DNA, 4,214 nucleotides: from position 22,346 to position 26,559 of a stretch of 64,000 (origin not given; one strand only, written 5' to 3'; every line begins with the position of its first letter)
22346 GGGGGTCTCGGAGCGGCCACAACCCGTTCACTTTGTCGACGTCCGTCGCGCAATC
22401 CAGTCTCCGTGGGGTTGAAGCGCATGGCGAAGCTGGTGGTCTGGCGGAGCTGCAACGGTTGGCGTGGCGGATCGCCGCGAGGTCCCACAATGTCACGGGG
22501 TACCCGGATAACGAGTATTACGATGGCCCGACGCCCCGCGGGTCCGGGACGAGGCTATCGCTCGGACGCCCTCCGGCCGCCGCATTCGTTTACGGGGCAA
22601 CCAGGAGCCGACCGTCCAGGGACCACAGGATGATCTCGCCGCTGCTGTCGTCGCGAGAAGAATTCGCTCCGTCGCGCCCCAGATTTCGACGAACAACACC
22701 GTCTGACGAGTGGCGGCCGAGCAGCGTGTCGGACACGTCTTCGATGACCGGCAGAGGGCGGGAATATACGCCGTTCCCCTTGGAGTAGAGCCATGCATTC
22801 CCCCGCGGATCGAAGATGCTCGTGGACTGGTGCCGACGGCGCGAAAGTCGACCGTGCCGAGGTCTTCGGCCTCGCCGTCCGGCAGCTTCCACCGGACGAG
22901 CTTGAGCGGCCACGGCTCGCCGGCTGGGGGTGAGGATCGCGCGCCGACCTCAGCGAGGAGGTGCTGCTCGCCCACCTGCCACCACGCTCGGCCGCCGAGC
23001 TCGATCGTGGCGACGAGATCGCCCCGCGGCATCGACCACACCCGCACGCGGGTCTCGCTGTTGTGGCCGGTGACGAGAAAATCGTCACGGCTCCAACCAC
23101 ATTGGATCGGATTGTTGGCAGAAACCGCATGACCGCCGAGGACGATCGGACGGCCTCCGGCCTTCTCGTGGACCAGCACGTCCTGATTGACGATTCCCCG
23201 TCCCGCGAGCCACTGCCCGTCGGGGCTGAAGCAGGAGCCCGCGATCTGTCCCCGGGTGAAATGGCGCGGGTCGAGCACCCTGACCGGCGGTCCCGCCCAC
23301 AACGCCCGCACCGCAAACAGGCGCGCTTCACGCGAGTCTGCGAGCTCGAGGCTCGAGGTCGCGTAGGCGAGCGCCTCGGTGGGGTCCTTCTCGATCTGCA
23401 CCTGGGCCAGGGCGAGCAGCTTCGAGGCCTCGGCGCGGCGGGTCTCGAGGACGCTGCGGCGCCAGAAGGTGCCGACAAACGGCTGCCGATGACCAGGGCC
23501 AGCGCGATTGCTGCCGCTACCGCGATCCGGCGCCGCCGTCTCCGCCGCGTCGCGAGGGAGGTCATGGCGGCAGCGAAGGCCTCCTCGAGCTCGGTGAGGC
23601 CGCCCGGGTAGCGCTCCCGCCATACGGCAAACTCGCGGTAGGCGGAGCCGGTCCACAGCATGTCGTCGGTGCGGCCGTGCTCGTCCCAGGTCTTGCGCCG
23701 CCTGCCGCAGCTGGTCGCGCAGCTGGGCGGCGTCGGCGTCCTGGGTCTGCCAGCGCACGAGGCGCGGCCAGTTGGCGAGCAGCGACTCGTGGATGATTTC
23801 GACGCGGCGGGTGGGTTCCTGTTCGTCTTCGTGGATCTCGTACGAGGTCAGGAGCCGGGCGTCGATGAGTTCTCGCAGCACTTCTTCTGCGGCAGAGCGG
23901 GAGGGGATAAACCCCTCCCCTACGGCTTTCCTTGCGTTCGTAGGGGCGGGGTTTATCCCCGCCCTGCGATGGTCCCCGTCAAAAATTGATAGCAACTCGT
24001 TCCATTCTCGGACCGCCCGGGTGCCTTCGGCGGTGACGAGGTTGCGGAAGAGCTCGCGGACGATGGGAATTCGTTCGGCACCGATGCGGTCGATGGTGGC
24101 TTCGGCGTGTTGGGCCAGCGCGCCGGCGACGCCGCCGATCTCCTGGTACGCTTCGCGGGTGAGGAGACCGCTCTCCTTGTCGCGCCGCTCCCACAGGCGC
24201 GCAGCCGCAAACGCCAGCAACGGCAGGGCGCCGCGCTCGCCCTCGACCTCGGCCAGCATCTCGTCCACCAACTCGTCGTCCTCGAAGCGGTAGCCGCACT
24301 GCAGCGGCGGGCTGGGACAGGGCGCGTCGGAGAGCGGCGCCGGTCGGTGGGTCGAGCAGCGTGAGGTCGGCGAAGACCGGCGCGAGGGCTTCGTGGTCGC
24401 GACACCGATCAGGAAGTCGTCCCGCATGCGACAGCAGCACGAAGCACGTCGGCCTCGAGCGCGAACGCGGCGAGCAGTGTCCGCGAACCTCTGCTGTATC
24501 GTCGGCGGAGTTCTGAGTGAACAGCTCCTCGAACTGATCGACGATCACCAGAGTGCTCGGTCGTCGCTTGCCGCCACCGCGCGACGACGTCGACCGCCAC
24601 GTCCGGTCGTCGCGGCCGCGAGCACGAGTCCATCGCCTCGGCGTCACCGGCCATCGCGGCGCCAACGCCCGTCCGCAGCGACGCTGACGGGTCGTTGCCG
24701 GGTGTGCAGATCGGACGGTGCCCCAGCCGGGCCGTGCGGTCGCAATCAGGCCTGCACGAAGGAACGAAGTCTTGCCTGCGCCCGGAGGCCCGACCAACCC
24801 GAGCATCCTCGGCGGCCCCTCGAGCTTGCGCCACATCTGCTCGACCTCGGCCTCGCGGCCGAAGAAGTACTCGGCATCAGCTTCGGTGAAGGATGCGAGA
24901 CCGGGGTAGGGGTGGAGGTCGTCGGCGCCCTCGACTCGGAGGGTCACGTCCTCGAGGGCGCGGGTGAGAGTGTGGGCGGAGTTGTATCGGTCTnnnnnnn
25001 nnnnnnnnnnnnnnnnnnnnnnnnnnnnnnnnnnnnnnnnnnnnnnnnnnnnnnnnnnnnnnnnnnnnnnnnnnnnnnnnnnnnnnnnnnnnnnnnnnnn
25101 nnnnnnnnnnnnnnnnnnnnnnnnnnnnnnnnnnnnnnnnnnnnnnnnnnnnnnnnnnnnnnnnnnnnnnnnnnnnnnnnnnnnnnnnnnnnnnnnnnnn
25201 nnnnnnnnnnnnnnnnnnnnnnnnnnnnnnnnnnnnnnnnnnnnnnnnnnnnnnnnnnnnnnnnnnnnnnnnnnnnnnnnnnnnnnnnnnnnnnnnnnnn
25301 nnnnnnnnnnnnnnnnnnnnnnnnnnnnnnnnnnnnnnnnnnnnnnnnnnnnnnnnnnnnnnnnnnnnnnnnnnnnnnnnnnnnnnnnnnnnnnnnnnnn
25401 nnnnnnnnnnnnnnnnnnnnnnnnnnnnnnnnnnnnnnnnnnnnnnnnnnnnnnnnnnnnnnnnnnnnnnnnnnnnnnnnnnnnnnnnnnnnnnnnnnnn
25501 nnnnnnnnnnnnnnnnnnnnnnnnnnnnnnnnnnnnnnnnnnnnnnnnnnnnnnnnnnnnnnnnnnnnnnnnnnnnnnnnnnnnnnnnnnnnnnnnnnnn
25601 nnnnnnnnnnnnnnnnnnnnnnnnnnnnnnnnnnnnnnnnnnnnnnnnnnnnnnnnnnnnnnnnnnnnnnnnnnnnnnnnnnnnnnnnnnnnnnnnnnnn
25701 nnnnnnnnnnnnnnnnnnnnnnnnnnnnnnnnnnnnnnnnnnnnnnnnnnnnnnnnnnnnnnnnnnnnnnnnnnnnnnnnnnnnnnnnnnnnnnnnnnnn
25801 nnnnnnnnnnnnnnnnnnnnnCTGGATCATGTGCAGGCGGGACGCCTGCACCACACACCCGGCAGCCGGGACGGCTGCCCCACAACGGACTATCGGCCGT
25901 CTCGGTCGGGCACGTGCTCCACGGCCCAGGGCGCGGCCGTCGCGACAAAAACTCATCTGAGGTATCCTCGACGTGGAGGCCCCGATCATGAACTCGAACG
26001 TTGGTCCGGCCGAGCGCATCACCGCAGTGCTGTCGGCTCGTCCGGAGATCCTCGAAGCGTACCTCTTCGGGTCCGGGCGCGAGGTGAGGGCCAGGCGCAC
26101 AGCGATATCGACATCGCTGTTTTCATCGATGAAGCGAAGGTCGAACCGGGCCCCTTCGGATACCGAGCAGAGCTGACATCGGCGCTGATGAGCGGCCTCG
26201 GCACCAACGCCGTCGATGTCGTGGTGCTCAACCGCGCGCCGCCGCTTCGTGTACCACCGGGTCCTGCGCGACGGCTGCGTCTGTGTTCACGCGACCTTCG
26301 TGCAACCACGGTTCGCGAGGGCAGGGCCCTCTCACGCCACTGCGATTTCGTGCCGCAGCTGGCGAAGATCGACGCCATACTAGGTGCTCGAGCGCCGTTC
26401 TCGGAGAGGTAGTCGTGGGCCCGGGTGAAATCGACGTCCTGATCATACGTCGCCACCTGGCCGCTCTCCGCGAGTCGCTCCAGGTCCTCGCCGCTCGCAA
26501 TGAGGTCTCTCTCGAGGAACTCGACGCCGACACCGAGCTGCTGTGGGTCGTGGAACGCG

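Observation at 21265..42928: Tandem battery of four Ser/Thr-kinase - STAND NTPase - TM - WD40 paralogues headed by a winged-helix+FHA regulator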

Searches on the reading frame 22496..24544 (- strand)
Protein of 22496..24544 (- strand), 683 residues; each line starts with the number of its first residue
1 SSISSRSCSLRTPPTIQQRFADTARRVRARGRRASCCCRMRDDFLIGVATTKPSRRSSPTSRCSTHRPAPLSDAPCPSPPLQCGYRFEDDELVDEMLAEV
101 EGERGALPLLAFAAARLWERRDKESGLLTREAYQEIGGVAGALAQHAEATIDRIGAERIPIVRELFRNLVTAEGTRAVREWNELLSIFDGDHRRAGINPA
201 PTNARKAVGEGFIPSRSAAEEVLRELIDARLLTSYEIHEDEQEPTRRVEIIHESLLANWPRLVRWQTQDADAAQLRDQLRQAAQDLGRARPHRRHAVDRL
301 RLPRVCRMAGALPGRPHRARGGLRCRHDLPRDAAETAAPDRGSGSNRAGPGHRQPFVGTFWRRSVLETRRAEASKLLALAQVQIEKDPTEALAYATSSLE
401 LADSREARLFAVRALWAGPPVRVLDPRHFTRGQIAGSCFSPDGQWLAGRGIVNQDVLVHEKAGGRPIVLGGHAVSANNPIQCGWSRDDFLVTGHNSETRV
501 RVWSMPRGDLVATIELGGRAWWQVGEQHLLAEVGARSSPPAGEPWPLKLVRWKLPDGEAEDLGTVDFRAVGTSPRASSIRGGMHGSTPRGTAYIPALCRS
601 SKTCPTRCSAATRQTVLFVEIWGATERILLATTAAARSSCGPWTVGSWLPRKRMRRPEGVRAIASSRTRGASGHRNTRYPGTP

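Call 4: search_protein_families(library=pfam, proteins=[window:22496-24544:-], max_evalue=0.01)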
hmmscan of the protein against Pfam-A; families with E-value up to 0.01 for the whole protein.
window:22496-24544:- (683 aa): 1 family
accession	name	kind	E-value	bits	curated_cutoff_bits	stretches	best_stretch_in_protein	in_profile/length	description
PF20703.3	nSTAND1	-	8.8e-40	137.9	27.1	1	18-285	138-370/379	Novel STAND NTPase 1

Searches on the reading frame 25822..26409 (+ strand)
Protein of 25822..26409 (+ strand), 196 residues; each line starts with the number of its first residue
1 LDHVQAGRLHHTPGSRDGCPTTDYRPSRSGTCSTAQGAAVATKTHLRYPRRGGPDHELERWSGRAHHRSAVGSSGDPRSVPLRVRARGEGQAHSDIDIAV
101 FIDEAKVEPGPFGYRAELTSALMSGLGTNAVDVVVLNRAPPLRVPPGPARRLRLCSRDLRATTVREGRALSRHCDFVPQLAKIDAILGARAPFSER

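Call 10: search_protein_families(library=pfam, proteins=[window:25822-26409:+], max_evalue=0.001)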
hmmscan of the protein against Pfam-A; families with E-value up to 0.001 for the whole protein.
window:25822-26409:+ (196 aa): 1 family
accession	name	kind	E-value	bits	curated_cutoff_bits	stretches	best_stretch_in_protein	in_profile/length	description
PF18765.7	Polbeta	-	4e-05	24.1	26.9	1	85-141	22-74/93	Polymerase beta, Nucleotidyltransferase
